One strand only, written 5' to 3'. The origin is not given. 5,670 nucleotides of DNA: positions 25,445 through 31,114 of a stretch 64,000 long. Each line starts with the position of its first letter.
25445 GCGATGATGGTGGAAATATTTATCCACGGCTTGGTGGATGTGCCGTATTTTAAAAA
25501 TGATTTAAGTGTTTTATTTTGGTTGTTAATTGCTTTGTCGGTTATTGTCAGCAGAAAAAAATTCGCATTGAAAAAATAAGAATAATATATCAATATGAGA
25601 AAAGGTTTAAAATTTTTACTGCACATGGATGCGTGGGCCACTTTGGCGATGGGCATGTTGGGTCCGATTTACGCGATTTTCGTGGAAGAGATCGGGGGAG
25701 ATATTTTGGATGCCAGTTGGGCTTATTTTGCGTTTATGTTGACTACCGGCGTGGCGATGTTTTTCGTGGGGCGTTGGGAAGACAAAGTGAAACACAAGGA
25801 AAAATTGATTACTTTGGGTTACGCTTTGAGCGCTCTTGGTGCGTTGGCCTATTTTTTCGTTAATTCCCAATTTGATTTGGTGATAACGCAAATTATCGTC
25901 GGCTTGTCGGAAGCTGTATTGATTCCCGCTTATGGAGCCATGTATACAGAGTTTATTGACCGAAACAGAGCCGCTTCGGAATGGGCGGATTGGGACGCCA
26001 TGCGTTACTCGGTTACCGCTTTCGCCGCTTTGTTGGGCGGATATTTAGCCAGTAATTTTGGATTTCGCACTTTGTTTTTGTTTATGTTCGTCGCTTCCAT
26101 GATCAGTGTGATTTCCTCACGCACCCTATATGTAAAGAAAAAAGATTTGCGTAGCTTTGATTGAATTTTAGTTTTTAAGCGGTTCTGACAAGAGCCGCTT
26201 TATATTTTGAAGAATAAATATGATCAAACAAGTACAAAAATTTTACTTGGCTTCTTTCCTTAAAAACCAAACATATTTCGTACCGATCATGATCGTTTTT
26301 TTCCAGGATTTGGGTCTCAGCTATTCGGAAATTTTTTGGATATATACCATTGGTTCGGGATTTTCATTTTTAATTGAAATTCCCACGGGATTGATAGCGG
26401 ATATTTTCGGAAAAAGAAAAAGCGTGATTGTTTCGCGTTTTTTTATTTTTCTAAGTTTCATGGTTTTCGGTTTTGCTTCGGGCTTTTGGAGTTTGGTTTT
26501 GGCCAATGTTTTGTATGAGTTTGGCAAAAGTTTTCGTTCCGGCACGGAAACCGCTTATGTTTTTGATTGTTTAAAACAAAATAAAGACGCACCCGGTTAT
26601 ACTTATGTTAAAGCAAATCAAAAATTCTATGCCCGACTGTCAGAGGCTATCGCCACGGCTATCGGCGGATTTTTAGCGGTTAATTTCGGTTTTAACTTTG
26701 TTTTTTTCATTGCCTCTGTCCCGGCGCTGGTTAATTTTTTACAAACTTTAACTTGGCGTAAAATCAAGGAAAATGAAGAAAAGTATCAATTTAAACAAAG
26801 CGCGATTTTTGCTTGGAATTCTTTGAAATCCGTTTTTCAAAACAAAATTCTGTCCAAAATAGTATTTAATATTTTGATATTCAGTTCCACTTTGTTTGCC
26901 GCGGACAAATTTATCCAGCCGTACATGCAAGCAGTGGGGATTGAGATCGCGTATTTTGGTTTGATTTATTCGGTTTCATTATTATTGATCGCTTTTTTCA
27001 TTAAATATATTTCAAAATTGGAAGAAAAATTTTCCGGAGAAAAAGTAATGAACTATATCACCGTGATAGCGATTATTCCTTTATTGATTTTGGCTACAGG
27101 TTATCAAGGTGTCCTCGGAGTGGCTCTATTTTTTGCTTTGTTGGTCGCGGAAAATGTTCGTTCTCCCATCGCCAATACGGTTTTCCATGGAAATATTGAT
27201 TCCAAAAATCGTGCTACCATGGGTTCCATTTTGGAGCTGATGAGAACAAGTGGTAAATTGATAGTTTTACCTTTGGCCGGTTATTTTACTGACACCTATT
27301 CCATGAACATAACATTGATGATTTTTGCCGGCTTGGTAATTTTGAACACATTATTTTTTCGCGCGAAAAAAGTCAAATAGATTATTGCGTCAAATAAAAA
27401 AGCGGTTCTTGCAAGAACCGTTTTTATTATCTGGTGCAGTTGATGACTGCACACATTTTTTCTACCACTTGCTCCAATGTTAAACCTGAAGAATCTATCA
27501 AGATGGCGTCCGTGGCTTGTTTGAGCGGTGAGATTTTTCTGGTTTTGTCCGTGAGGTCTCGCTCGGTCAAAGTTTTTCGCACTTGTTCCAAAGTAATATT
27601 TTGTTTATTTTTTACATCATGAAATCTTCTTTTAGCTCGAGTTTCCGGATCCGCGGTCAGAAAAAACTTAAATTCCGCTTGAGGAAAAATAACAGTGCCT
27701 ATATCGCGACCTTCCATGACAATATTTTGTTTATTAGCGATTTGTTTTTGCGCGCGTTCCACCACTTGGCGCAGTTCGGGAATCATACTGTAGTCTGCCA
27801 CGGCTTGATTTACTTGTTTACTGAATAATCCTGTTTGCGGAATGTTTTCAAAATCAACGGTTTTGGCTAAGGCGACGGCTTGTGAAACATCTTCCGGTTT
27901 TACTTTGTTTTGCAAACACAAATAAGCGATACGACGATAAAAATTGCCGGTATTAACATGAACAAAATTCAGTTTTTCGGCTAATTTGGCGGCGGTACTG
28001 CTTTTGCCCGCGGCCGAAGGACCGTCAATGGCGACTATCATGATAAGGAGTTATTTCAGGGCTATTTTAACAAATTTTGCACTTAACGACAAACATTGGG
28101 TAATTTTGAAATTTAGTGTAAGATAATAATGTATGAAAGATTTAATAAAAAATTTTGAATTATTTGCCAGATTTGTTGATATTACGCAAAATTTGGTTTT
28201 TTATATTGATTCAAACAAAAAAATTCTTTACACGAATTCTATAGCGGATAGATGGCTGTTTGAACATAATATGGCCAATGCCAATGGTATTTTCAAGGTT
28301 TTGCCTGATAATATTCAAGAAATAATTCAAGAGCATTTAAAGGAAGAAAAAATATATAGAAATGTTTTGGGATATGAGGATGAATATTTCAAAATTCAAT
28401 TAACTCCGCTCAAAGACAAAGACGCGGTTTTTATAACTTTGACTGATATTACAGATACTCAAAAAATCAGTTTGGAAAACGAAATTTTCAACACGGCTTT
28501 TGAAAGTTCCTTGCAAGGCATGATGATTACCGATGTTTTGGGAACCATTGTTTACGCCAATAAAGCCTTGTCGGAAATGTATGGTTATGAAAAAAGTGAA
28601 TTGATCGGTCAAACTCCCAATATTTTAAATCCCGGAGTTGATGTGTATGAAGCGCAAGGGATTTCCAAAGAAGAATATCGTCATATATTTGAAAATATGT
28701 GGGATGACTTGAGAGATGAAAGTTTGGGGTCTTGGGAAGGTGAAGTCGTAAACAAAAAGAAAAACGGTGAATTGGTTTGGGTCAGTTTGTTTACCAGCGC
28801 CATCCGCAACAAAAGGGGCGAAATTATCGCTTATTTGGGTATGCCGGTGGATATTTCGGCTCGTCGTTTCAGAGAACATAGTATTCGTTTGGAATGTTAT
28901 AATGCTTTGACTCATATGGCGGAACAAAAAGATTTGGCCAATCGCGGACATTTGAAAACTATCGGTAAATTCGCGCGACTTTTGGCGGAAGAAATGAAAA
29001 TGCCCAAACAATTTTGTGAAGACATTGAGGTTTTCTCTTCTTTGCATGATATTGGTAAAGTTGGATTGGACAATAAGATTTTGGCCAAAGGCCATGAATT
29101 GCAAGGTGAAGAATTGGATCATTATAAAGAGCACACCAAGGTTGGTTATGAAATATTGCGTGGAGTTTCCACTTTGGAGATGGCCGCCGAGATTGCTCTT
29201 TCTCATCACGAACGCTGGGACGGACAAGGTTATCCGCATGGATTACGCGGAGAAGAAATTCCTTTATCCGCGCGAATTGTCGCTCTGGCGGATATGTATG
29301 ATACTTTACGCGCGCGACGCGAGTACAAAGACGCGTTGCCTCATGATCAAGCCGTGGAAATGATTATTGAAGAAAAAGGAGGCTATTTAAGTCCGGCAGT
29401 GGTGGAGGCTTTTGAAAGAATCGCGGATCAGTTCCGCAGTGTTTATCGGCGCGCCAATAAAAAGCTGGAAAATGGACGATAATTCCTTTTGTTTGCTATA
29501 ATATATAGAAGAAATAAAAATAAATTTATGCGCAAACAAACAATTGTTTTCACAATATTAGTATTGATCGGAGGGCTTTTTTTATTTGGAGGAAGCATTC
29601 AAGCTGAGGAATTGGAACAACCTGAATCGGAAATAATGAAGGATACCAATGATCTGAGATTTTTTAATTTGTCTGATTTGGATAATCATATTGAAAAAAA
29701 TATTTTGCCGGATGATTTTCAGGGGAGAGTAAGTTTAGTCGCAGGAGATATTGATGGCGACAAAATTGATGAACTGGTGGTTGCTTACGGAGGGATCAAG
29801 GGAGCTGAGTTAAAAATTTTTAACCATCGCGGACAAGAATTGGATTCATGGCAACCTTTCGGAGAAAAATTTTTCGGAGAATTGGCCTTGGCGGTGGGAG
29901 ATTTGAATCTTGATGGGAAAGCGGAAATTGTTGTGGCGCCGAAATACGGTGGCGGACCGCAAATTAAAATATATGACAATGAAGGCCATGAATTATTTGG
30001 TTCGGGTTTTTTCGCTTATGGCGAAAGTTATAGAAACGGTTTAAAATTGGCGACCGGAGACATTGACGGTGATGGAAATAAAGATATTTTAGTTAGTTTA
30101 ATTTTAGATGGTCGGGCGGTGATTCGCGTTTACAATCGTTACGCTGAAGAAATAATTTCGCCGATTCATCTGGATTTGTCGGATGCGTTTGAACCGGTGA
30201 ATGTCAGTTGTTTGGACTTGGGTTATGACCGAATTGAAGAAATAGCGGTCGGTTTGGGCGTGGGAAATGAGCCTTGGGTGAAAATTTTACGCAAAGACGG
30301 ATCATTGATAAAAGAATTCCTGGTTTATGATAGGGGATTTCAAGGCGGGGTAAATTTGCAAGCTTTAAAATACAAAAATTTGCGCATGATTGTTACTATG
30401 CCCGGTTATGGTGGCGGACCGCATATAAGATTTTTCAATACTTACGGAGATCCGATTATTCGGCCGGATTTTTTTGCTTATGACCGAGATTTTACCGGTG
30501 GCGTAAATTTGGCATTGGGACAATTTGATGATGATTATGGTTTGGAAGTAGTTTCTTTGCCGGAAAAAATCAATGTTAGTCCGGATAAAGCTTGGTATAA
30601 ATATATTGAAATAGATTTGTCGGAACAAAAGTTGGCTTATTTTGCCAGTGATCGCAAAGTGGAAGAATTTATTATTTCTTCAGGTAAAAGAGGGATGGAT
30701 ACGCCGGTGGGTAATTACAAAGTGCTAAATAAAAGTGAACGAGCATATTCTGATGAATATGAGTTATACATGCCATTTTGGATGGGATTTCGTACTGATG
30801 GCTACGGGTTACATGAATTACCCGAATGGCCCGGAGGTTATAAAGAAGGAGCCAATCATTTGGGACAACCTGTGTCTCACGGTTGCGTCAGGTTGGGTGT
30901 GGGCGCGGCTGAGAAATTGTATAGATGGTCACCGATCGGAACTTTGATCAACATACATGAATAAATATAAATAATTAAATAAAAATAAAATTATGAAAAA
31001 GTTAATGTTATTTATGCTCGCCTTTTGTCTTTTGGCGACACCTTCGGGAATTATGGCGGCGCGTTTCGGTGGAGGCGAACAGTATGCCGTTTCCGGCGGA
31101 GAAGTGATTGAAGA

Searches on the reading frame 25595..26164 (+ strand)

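Call 16: search_protein_families(library=pfam, proteins=[window:25595-26164:+], max_evalue=0.001)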
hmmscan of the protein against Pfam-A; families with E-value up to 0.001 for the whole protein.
window:25595-26164:+ (189 aa): 1 family
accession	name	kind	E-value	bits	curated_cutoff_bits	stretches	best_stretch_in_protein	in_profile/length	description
PF07690.21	MFS_1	-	3e-22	79.5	33.4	1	16-173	9-166/347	Major Facilitator Superfamily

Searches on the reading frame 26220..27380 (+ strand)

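Call 16: search_protein_families(library=pfam, proteins=[window:26220-27380:+], max_evalue=0.001)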
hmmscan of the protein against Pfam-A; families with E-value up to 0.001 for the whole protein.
window:26220-27380:+ (386 aa): 3 families
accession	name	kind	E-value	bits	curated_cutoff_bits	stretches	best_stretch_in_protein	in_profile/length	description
PF07690.21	MFS_1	-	2.2e-28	99.6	33.4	2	17-305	12-299/347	Major Facilitator Superfamily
PF05977.19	MFS_3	-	1.2e-06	27.7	27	1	50-187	59-197/524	Transmembrane secretion effector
PF12832.13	MFS_1_like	-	7e-05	22.5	25.2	1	19-296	17-299/373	MFS_1 like family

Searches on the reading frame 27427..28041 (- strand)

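Call 16: search_protein_families(library=pfam, proteins=[window:27427-28041:-], max_evalue=0.001)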
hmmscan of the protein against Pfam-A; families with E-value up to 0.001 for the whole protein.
window:27427-28041:- (204 aa): 6 families
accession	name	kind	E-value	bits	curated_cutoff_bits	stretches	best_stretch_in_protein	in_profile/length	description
PF02224.24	Cytidylate_kin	-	2.1e-62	211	26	1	3-200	1-209/211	Cytidylate kinase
PF13189.12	Cytidylate_kin2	-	1.1e-09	39.2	28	1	2-165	1-150/176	Cytidylate kinase-like family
PF13238.12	AAA_18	-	6e-07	30.4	29.4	1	3-150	1-119/128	AAA domain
PF13207.12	AAA_17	-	1e-06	29.5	27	1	7-39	2-34/136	AAA domain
PF00485.24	PRK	-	5.7e-05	23.5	22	1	2-181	1-187/196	Phosphoribulokinase / Uridine kinase family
PF13671.12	AAA_33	-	0.0002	22.1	27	1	5-60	4-47/143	AAA domain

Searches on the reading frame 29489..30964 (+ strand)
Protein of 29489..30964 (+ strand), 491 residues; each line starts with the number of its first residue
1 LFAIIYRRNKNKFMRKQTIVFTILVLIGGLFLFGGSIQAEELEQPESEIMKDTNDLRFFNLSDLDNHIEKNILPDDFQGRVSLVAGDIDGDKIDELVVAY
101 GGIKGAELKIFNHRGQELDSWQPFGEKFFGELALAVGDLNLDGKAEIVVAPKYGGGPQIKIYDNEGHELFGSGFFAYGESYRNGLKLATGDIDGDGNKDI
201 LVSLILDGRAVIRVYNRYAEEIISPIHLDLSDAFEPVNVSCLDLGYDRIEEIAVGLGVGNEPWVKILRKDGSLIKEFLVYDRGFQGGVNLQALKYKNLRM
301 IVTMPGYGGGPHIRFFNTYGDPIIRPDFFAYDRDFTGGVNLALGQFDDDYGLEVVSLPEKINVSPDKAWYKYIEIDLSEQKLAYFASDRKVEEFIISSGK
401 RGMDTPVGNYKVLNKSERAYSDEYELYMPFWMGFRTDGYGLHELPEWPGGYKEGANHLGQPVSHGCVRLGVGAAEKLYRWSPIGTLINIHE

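Call 9: search_protein_families(library=pfam, proteins=[window:29489-30964:+], max_evalue=0.001)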
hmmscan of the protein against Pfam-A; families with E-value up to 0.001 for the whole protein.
window:29489-30964:+ (491 aa): 3 families
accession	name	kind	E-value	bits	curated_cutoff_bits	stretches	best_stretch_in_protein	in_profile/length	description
PF03734.19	YkuD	-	2.8e-20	73.8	23.4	1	371-489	2-146/146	L,D-transpeptidase catalytic domain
PF01839.29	FG-GAP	-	7.7e-11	42.1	22.1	0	133-150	4-21/37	FG-GAP repeat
PF13517.12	FG-GAP_3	-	1.7e-09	38.6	26.9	1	138-202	1-61/61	FG-GAP-like repeat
